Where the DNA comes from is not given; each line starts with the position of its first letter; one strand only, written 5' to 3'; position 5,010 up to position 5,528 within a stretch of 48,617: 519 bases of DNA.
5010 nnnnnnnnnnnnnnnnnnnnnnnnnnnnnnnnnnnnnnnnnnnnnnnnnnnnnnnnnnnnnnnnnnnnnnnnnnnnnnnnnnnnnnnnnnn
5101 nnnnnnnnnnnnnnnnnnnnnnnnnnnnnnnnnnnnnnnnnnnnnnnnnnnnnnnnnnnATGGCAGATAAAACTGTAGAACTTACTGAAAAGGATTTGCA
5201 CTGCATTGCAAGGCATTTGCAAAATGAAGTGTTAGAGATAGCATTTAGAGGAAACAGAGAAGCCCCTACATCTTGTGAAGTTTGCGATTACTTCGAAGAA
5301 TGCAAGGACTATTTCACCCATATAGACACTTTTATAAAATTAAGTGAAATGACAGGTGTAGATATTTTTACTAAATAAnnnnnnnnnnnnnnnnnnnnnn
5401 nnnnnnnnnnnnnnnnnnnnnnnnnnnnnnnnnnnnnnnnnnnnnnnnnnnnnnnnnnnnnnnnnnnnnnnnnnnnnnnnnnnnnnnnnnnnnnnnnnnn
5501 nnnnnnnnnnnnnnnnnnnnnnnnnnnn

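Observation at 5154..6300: Tandem duplicated convergent two-gene cassette (A: ~74-88 aa; B: Cys-rich ~62-68 aa) with a conserved dyad whose arms changed symmetrically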

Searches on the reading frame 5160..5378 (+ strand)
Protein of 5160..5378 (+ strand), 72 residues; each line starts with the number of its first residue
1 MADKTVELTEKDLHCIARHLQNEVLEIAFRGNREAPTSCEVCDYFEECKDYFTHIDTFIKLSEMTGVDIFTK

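Call 5: search_protein_families(library=pfam, proteins=[window:5160-5378:+], max_evalue=1)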
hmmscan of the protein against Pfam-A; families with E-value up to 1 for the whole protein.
window:5160-5378:+ (72 aa): 1 family
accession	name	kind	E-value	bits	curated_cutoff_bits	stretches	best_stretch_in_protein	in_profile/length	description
PF17274.7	DUF5339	-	0.2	13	27.7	1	46-62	3-19/70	Family of unknown function (DUF5339)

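Call 6: search_protein_families(library=phrogs, proteins=[window:5160-5378:+], max_evalue=1)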
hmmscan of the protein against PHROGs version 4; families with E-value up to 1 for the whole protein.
window:5160-5378:+ (72 aa): 3 families
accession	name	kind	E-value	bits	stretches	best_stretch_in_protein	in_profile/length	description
phrog_1664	-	unknown function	1.5e-35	122.5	1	1-72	1-75/80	-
phrog_24653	-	unknown function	0.042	15.3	1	11-67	5-59/110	-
phrog_27427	-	unknown function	0.074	14.3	1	1-23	1-23/60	-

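Call 13: find_related_loci(query=A1, collection=viral_contigs, flank=4000)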
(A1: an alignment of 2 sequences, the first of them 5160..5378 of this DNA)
Query A1 (72 aa) in viral_contigs; peptide patterns used: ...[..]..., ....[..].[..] (x = any residue, [..] = any of these).
171 stretches matched a pattern; 19 encode a relative of the query (tblastn E <= 1e-3); 17 distinct loci.
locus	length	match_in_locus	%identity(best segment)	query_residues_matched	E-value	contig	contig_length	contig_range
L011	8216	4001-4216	100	1-72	2e-46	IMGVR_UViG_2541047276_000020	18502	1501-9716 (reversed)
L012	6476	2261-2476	100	1-72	2e-46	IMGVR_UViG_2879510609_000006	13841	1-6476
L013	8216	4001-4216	100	1-72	2e-46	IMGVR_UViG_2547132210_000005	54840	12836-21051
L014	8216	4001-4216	100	1-72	2e-46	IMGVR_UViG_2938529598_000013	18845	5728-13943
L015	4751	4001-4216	86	1-72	8e-41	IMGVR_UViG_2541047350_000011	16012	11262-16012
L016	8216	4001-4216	86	1-72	8e-41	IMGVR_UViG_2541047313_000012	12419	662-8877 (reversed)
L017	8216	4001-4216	86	1-72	8e-41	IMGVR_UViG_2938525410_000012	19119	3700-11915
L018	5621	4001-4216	85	1-72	8e-40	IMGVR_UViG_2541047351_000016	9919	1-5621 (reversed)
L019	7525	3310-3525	85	1-72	8e-40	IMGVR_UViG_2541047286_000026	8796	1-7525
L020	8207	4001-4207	84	1-69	4e-37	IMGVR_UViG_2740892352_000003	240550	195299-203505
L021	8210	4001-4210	70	1-70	9e-33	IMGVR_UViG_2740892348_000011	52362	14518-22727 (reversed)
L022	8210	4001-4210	70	1-70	9e-33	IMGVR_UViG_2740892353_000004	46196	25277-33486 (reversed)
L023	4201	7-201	71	6-69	5e-28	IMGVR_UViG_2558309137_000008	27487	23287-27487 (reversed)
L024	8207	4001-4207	81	3-71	1e-36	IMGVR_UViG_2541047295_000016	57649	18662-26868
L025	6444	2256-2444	34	6-70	2e-6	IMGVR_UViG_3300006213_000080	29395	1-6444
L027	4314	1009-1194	37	7-71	7e-6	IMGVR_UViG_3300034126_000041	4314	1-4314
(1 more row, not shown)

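Call 50: search_protein_families(library=padloc, proteins=[window:5160-5378:+], max_evalue=1)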
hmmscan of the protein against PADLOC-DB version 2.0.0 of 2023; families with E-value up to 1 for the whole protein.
window:5160-5378:+ (72 aa): 1 family
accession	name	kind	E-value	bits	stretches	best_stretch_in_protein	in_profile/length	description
PDLC01119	Csx19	-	0.014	13.1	1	23-71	92-138/157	Csx19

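Call 51: search_protein_families(library=ncbifam, proteins=[window:5160-5378:+], max_evalue=1)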
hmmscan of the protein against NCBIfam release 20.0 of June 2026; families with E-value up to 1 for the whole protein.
window:5160-5378:+ (72 aa): 0 families

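Call 77: search_protein_families(library=phrogs, proteins=[L025:2241-2609:+, L027:1003-1299:+, L022:4652-4852:-, L027:17-1003:+, L027:1628-2350:+], max_evalue=0.01)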
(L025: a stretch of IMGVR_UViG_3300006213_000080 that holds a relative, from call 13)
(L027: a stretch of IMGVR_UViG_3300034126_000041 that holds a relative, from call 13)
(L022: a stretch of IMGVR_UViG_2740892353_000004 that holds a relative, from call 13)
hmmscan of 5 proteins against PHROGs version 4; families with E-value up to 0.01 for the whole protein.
L025:2241-2609:+ (122 aa): 1 family
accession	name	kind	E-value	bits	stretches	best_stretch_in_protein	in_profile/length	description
phrog_1664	-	unknown function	3e-12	47.8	1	3-69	3-74/80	-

L027:1003-1299:+ (98 aa): 1 family
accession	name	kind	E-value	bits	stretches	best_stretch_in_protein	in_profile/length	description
phrog_1664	-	unknown function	1.2e-12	49.2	1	3-65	7-75/80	-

L022:4652-4852:- (66 aa): 0 families

L027:17-1003:+ (328 aa): 10 families
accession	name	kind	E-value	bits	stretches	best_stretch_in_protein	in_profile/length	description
phrog_1068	-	tail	3.5e-79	268.3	1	7-327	376-705/706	tail length tape measure protein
phrog_30434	-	unknown function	9.4e-28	98.6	2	246-325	360-438/440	-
phrog_8010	-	tail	2e-16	60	1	7-308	560-890/1543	tail length tape measure protein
phrog_12798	-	tail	2.6e-09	36.8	1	5-281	322-578/1031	tail length tape measure protein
phrog_1535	-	tail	2.1e-05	23.9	1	78-214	957-1066/1152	tail length tape measure protein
phrog_991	-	tail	0.00037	19.1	1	9-299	624-926/1966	tail length tape measure protein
phrog_167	-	tail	0.0005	18.9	1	94-159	945-1011/1555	tail length tape measure protein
phrog_3981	-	tail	0.00075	19.7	1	13-151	308-470/584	tail length tape measure protein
phrog_694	-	tail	0.0026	17.1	1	43-154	282-400/851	baseplate hub and tail lysozyme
phrog_785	-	lysis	0.0054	17.5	0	32-94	41-104/107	holin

L027:1628-2350:+ (240 aa): 4 families
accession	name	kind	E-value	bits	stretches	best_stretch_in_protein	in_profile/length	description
phrog_380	-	lysis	1.9e-43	149.6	1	1-232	20-232/309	endolysin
phrog_5184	-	unknown function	9.5e-19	68.6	2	10-71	13-74/140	-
phrog_33824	-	unknown function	2.5e-18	66.9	1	1-63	1-63/73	-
phrog_23201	-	unknown function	1.4e-07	32.3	1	11-137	16-116/224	-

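Call 95: find_related_loci(query=A11, collection=viral_contigs, flank=2500)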
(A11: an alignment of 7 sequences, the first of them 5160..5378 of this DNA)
Query A11 (72 aa) in viral_contigs; peptide patterns used: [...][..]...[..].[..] (x = any residue, [..] = any of these).
179 stretches matched a pattern; 48 encode a relative of the query (tblastn E <= 1e-3); 47 distinct loci.
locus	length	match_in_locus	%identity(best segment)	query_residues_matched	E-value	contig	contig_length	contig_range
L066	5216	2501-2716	100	1-72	3e-46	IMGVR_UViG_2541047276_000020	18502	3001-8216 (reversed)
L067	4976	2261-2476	100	1-72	3e-46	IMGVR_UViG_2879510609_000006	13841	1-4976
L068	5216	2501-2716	100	1-72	3e-46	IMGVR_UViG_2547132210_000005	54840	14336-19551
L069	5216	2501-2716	100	1-72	3e-46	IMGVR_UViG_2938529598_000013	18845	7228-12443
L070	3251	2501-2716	86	1-72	2e-40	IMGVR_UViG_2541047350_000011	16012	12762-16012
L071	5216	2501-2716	86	1-72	2e-40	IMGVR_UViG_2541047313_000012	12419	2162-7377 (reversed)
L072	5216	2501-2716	86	1-72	2e-40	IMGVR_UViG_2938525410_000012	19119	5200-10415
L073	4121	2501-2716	85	1-72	1e-39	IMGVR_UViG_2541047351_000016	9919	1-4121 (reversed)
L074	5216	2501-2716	85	1-72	1e-39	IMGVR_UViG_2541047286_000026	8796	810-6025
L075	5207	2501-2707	84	1-69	7e-37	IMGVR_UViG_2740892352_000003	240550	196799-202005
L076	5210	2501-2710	70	1-70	2e-32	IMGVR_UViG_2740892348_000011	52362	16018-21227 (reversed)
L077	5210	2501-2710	70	1-70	2e-32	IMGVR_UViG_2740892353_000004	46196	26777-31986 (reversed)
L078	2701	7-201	71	6-69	9e-28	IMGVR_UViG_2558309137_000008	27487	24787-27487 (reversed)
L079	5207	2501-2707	81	3-71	2e-36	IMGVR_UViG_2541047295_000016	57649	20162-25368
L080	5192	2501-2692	48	7-67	4e-14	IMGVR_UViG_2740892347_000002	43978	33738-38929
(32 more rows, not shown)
